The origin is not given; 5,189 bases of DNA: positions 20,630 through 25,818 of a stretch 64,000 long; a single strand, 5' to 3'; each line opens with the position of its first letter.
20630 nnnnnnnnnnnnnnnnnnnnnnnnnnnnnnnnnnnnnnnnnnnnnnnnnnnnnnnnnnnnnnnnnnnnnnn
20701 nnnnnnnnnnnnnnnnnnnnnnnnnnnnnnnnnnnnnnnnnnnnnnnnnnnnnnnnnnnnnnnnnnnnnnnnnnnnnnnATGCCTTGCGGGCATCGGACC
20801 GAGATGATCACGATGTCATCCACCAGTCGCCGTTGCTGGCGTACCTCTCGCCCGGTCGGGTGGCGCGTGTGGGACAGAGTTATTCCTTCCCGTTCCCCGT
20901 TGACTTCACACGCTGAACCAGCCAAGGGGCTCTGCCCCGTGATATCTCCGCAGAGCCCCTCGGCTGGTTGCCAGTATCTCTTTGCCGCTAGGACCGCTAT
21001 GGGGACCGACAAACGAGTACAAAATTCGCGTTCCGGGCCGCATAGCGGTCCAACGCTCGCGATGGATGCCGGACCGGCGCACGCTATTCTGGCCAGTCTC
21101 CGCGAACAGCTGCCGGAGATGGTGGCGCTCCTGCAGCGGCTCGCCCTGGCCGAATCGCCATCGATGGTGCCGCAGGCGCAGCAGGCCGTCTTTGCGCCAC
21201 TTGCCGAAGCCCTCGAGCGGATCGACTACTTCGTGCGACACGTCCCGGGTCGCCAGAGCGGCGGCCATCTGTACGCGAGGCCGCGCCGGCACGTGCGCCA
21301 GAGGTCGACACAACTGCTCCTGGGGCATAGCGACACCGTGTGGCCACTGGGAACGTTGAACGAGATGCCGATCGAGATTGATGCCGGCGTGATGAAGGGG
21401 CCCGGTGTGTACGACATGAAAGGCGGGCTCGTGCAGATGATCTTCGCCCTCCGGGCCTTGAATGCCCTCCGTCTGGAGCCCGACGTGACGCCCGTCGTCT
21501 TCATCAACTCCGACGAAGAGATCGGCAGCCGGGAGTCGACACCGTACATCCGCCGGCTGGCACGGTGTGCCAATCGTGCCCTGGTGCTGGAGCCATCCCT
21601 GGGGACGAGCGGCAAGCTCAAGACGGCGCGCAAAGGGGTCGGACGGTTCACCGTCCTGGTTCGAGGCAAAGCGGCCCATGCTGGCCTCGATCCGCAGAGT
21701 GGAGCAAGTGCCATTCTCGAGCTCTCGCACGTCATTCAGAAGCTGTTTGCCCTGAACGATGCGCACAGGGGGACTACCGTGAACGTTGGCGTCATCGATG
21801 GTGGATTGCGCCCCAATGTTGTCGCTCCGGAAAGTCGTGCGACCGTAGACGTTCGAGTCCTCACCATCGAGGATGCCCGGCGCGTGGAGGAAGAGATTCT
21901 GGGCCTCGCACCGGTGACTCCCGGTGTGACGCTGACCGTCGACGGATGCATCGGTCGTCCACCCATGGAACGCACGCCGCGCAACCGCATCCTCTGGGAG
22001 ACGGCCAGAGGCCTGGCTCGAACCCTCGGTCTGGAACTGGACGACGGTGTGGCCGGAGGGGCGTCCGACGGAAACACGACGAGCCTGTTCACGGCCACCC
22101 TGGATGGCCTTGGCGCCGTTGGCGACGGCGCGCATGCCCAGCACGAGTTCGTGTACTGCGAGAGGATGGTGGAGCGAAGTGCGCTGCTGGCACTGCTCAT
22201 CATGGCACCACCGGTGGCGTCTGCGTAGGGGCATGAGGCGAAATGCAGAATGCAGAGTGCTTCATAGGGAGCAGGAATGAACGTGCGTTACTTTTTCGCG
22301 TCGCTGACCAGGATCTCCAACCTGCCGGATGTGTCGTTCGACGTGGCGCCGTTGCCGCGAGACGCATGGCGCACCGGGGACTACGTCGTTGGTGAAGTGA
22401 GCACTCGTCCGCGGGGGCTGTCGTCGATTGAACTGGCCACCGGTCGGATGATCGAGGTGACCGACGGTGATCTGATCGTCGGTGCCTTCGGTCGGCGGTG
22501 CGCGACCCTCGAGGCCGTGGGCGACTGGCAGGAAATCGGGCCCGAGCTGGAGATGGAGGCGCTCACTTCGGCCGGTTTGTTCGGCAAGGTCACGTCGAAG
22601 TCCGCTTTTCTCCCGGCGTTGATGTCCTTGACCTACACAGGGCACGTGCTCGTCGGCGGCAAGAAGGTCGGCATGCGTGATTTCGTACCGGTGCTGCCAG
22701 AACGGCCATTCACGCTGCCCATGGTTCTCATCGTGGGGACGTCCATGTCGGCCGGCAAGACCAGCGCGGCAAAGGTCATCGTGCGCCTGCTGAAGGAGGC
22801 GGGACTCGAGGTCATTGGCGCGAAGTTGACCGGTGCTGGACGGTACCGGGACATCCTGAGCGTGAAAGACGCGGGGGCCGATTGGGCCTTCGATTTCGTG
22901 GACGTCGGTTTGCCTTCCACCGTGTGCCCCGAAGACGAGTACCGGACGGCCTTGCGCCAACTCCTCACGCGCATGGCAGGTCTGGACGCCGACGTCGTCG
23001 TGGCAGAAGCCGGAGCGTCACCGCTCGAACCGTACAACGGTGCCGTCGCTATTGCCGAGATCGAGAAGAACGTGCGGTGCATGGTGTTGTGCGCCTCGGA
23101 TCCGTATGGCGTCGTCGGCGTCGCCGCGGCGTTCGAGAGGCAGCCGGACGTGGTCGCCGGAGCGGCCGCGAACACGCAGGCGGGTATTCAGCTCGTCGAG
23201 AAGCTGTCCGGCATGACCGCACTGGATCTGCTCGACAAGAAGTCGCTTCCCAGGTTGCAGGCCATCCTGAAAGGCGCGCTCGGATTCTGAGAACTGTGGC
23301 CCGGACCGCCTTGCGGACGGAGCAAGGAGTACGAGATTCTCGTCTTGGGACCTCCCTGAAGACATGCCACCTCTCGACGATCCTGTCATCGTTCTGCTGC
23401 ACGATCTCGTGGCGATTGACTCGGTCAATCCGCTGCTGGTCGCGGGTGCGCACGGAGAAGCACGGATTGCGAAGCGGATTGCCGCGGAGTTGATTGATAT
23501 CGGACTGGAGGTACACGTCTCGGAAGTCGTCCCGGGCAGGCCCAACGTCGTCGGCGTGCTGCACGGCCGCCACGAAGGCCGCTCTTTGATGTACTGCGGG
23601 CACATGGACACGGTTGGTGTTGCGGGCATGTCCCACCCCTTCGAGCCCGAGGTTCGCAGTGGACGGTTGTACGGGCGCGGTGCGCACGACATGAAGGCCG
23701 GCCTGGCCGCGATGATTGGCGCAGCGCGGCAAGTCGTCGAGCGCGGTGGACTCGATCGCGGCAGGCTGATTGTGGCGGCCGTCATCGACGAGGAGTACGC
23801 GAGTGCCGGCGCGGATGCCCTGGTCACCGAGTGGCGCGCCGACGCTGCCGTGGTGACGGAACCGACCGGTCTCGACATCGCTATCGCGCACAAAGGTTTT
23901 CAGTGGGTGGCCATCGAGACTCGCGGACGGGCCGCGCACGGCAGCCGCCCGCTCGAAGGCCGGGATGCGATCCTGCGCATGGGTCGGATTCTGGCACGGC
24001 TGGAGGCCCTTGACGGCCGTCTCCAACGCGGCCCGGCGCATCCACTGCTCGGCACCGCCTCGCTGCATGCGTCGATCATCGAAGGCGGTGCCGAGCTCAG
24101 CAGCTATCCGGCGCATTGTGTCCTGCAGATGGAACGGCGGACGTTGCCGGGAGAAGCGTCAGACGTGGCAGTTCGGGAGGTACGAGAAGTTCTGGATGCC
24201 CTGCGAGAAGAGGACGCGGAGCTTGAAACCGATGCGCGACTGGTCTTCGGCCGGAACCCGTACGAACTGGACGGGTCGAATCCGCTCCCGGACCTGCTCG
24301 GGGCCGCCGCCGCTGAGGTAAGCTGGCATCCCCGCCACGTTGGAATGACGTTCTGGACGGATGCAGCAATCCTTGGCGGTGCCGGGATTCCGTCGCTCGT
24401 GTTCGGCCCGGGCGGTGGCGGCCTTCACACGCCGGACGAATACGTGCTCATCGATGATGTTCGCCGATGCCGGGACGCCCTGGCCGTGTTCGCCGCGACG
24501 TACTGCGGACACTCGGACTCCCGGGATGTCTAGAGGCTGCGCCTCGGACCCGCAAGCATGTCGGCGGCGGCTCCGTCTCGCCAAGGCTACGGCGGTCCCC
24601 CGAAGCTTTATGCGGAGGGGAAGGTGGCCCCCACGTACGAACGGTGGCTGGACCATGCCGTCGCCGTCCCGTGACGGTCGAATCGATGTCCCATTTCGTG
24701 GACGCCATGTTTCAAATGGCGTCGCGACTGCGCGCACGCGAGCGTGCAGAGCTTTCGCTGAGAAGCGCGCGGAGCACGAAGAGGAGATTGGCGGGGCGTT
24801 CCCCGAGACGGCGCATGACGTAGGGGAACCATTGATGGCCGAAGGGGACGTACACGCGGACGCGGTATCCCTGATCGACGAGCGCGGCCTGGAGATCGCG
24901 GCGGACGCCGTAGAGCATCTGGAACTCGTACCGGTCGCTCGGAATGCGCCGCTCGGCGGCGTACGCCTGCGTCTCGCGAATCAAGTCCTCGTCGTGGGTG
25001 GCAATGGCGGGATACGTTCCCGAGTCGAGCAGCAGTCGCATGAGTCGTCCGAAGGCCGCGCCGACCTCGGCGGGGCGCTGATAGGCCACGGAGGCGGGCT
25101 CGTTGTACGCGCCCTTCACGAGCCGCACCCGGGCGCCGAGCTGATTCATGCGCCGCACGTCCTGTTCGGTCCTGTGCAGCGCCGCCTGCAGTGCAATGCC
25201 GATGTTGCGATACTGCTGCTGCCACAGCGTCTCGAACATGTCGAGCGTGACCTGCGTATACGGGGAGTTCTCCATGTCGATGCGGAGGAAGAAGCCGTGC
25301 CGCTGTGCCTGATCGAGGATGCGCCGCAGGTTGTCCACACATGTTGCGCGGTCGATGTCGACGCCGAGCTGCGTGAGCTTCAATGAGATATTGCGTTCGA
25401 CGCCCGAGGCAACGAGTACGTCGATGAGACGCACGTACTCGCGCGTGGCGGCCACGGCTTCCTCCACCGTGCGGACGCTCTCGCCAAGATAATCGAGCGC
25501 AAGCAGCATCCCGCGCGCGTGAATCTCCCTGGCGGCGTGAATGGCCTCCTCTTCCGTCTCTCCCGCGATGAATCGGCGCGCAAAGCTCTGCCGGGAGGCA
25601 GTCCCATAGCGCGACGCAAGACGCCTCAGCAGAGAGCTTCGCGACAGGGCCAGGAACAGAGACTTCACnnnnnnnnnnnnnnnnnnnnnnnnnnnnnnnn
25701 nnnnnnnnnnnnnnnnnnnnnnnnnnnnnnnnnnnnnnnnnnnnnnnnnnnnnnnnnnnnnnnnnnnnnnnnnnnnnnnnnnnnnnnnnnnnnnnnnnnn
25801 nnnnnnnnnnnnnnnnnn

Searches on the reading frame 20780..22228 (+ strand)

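Call 54: search_protein_families(library=pfam, proteins=[window:20780-22228:+], max_evalue=0.00001)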
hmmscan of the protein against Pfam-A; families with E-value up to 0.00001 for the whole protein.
window:20780-22228:+ (482 aa): 2 families
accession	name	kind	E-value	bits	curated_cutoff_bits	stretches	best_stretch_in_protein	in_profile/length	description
PF01546.33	Peptidase_M20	-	3.1e-20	73.4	24.6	1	179-475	1-205/206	Peptidase family M20/M25/M40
PF07687.19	M20_dimer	-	1.8e-19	70.1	21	1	282-373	1-95/107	Peptidase dimerisation domain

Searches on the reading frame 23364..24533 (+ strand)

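Call 54: search_protein_families(library=pfam, proteins=[window:23364-24533:+], max_evalue=0.00001)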
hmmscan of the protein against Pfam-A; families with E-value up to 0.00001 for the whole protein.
window:23364-24533:+ (389 aa): 4 families
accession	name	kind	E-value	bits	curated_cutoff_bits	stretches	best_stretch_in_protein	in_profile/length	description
PF01546.33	Peptidase_M20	-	3.3e-33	115.8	24.6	1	79-377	4-204/206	Peptidase family M20/M25/M40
PF07687.19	M20_dimer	-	1e-15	58.1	21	1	174-282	1-104/107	Peptidase dimerisation domain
PF04389.22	Peptidase_M28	-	8.8e-09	35.8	21.3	1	61-163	1-88/193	Peptidase family M28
PF05343.19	Peptidase_M42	-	6.5e-07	29.1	23.2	0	61-86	2-27/292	M42 glutamyl aminopeptidase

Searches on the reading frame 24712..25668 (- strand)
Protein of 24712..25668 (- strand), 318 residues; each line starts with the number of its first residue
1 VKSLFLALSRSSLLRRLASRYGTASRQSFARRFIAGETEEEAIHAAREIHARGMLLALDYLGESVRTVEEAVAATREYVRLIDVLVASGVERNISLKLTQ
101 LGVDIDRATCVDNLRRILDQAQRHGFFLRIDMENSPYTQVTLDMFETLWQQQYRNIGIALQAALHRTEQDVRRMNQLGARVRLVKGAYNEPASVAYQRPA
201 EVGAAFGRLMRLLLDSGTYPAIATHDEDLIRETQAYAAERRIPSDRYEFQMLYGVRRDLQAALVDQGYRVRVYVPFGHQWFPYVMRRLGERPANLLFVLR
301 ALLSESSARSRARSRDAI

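Call 54: search_protein_families(library=pfam, proteins=[window:24712-25668:-], max_evalue=0.00001)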
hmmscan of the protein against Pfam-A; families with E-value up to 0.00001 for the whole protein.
window:24712-25668:- (318 aa): 1 family
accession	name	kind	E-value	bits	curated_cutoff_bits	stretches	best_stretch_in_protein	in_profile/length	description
PF01619.24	Pro_dh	-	1.4e-39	136.7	27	1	43-298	2-276/278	Proline dehydrogenase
